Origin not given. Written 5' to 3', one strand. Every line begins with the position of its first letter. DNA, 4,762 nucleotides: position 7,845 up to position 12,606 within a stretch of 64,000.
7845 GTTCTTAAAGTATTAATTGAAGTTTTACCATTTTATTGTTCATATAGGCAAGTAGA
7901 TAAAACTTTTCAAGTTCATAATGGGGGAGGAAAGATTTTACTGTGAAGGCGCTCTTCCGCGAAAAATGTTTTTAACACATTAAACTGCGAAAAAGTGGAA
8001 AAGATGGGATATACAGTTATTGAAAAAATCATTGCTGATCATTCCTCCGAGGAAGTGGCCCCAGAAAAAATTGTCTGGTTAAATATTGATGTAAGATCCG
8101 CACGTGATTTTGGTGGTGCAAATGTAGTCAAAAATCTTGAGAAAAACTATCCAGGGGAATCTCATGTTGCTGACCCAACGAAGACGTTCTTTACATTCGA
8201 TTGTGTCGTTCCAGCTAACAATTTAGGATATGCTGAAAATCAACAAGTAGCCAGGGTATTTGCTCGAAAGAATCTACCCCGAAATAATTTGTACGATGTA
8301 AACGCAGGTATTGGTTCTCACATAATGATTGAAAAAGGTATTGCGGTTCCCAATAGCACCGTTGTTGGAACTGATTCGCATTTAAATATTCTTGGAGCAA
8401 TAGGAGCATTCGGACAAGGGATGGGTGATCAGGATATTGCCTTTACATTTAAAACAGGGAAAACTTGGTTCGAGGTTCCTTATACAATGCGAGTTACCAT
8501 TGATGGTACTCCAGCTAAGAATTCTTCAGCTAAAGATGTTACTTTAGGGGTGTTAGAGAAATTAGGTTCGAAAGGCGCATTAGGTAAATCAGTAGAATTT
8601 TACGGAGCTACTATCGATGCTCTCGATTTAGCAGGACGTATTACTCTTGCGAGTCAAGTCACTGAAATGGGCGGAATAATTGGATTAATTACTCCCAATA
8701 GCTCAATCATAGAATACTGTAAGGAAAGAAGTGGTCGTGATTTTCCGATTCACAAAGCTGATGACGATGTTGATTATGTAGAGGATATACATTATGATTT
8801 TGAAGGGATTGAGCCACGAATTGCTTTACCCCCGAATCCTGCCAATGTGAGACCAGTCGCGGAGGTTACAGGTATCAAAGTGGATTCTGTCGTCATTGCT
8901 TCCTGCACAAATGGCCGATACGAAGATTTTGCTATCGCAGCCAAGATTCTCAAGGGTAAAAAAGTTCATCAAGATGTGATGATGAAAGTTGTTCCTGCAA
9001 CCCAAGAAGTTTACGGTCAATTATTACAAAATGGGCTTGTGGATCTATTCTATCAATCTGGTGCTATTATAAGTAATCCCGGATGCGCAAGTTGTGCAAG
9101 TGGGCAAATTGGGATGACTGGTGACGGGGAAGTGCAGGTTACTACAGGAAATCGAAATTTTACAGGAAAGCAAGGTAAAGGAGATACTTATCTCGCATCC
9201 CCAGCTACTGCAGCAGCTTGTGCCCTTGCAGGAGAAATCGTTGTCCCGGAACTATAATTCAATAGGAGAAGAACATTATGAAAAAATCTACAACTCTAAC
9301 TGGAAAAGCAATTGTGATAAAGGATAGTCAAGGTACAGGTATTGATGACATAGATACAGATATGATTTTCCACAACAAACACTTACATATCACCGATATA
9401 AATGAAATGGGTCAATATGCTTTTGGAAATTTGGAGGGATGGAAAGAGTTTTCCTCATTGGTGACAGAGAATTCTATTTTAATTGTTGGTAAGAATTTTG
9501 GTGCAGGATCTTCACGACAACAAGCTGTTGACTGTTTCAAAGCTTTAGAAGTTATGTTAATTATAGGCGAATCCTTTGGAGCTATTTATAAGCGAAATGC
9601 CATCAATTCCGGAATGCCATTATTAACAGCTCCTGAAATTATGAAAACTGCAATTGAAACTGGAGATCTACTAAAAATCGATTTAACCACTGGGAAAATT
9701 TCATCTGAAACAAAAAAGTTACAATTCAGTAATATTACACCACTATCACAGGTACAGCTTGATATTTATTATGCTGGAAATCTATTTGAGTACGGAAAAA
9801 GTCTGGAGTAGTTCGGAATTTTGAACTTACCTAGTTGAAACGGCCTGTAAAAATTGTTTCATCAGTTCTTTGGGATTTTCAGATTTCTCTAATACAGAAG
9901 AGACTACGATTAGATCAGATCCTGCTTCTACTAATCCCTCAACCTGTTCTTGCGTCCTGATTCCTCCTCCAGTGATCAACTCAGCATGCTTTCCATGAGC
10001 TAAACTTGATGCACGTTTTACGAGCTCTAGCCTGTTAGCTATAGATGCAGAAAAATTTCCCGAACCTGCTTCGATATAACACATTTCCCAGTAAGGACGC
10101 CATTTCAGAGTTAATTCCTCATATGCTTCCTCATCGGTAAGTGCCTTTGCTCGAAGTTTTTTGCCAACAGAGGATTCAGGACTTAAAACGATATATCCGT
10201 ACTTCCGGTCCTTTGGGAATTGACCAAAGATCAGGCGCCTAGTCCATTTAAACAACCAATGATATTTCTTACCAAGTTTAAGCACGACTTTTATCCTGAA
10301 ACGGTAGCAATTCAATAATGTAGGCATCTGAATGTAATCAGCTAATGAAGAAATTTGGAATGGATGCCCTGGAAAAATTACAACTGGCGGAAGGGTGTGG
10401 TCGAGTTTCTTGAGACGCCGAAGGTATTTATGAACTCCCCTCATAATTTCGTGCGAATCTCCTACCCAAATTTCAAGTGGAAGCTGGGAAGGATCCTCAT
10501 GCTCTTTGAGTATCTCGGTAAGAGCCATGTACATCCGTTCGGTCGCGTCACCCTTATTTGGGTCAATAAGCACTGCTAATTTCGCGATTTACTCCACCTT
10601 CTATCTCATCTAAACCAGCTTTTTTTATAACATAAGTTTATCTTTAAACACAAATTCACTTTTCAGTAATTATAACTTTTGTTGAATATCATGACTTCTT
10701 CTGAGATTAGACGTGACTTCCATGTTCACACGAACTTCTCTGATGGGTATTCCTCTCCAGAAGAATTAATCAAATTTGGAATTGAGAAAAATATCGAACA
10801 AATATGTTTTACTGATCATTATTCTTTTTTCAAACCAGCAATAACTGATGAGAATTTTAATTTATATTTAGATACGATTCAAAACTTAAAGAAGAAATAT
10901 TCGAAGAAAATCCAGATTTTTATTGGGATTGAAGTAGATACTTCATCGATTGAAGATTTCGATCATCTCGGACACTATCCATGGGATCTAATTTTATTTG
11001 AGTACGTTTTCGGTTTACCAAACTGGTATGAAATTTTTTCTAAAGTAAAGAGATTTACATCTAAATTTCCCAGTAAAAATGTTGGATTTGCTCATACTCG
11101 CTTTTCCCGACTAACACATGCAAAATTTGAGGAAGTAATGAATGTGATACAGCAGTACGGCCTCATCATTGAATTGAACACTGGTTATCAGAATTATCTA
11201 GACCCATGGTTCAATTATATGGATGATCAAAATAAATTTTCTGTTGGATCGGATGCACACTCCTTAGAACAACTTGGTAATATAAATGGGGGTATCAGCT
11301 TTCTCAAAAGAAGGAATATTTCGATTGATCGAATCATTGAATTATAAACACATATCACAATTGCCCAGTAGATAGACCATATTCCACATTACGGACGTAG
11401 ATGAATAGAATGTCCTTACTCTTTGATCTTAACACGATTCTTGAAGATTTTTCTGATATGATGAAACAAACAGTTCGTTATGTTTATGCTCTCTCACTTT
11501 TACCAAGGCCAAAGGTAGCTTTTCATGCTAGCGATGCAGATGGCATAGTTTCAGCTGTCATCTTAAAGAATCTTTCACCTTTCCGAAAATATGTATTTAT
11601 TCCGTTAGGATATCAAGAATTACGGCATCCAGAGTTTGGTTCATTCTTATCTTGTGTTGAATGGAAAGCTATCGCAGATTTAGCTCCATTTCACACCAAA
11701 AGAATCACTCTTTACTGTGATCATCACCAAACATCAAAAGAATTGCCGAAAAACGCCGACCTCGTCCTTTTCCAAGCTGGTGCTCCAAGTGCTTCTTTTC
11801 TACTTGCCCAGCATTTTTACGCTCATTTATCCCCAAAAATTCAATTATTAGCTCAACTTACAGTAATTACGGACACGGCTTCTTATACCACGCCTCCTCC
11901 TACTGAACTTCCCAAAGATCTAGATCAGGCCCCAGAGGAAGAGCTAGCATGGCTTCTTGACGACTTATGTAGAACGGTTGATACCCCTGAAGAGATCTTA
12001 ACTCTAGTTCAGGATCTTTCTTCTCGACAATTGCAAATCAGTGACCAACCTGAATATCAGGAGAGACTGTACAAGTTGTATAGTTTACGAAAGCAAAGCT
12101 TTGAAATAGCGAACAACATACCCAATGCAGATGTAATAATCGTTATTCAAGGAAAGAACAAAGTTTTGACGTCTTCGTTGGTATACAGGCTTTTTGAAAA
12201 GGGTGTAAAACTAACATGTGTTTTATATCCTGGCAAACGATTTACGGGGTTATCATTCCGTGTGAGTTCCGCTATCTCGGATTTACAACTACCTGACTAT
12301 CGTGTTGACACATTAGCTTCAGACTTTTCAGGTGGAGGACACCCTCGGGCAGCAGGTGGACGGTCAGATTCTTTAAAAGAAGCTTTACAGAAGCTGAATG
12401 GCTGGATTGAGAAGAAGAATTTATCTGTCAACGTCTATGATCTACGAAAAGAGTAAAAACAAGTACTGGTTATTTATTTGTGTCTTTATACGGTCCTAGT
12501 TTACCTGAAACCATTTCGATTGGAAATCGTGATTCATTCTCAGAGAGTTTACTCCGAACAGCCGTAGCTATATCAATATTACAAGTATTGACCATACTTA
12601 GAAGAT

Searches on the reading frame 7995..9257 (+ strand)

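Call 22: search_protein_families(library=pfam, proteins=[window:7995-9257:+], max_evalue=0.001)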
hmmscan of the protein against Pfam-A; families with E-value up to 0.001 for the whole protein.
window:7995-9257:+ (420 aa): 1 family
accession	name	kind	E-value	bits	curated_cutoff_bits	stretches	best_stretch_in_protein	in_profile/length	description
PF00330.25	Aconitase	-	1.2e-76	259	28.7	1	10-413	1-463/463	Aconitase family (aconitate hydratase)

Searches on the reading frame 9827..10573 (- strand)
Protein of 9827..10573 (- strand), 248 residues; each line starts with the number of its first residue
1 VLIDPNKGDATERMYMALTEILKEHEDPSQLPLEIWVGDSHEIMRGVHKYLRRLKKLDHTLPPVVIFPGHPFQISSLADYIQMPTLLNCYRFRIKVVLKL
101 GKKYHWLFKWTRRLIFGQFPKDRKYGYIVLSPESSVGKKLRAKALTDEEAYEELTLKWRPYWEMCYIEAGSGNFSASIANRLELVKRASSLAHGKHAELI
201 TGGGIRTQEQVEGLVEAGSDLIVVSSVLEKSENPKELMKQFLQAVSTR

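Call 22: search_protein_families(library=pfam, proteins=[window:9827-10573:-], max_evalue=0.001)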
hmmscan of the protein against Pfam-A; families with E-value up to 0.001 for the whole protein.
window:9827-10573:- (248 aa): 2 families
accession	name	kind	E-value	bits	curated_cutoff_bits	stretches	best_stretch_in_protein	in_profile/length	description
PF01884.23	PcrB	-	9.3e-15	55.1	23.9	1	35-241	34-222/226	PcrB family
PF00977.27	His_biosynth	-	0.0008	19.4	23.6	0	179-241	56-119/228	Histidine biosynthesis protein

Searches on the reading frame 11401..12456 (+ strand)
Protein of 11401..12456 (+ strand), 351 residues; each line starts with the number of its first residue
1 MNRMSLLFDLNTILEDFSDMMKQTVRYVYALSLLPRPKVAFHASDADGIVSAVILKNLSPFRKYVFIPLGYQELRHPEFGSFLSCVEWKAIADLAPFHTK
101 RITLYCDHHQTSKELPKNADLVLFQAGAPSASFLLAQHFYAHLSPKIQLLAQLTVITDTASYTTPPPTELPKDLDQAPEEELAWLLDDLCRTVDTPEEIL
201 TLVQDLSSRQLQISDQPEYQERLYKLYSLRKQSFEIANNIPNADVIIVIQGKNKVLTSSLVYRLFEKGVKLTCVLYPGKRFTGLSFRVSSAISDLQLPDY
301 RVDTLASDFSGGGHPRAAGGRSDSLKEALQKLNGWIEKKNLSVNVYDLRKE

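Call 22: search_protein_families(library=pfam, proteins=[window:11401-12456:+], max_evalue=0.001)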
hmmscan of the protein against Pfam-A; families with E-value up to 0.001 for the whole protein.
window:11401-12456:+ (351 aa): 1 family
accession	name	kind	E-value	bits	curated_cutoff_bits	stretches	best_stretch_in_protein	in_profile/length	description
PF02272.25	DHHA1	-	0.00026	21.9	25.9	1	299-338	54-102/102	DHHA1 domain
